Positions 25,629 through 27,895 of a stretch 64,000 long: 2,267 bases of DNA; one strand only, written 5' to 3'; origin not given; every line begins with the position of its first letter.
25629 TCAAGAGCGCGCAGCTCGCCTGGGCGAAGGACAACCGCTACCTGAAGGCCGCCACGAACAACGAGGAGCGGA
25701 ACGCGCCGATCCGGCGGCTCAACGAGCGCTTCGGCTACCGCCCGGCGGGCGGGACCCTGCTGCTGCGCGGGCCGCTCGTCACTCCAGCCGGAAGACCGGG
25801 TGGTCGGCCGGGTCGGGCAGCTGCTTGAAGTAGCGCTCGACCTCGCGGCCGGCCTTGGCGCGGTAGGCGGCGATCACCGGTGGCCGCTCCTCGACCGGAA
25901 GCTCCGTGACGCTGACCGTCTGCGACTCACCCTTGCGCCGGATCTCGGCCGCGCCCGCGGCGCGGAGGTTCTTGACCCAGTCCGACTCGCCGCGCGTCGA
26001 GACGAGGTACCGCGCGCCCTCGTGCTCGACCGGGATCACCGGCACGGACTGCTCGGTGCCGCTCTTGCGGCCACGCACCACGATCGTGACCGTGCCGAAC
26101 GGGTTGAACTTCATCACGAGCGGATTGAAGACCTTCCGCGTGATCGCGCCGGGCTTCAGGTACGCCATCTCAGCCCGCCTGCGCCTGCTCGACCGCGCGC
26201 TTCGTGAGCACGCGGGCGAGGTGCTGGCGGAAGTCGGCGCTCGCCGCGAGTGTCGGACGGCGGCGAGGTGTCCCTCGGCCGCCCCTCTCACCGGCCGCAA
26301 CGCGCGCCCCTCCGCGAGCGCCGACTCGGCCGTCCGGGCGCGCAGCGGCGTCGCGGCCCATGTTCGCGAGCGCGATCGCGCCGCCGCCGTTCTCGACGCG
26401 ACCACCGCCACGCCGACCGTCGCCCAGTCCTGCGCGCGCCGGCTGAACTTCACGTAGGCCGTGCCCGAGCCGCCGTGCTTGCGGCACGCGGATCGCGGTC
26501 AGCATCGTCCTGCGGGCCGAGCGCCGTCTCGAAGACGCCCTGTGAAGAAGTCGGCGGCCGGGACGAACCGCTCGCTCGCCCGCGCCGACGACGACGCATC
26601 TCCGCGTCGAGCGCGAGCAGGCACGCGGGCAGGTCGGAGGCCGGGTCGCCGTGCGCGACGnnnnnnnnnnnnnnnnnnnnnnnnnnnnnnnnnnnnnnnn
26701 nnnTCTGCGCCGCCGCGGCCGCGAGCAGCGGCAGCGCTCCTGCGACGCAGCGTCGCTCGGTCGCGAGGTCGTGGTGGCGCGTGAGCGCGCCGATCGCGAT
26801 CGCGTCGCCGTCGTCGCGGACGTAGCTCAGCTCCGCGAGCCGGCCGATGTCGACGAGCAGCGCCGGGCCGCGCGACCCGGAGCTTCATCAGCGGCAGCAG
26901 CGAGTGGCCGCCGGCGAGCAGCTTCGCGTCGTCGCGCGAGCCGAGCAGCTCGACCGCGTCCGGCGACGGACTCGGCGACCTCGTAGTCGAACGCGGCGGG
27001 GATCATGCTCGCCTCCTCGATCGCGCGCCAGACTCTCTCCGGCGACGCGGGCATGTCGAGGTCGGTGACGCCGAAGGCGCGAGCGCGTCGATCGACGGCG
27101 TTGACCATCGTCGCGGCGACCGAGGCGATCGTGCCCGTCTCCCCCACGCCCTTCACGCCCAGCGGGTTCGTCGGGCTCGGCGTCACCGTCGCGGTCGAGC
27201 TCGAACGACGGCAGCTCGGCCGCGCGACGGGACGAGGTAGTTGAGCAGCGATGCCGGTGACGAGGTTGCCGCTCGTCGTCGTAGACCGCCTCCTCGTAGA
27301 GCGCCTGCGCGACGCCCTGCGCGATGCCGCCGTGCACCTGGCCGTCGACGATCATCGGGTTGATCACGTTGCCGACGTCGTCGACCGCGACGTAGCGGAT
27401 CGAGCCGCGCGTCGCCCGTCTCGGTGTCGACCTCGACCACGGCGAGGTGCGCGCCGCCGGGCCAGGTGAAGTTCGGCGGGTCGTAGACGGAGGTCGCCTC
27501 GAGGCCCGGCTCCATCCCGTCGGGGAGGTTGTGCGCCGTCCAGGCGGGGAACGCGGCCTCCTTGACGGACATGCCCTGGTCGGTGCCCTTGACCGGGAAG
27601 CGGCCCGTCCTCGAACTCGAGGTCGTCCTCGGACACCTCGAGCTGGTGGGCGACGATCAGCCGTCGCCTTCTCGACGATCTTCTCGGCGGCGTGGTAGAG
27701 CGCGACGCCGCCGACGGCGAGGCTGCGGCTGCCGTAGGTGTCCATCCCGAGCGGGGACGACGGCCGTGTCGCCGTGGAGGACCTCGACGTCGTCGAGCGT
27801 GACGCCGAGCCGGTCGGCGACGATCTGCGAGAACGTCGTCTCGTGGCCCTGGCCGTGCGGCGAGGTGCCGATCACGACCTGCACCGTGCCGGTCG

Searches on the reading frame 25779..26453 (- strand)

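Call 14: search_protein_families(library=pfam, max_evalue=0.0001, proteins=[window:25779-26453:-])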
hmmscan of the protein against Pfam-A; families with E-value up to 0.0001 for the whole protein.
window:25779-26453:- (224 aa): 1 family
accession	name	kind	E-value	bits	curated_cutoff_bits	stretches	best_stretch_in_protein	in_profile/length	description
PF04075.20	F420H2_quin_red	-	8.7e-08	32.8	22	1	114-194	18-102/130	F420H(2)-dependent quinone reductase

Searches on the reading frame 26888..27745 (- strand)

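Call 14: search_protein_families(library=pfam, max_evalue=0.0001, proteins=[window:26888-27745:-])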
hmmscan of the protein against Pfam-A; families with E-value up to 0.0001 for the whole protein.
window:26888-27745:- (285 aa): 1 family
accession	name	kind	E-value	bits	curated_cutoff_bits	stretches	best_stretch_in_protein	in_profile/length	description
PF20256.3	MoCoBD_2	-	9.7e-23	81.5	27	1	116-163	221-268/283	Molybdopterin cofactor-binding domain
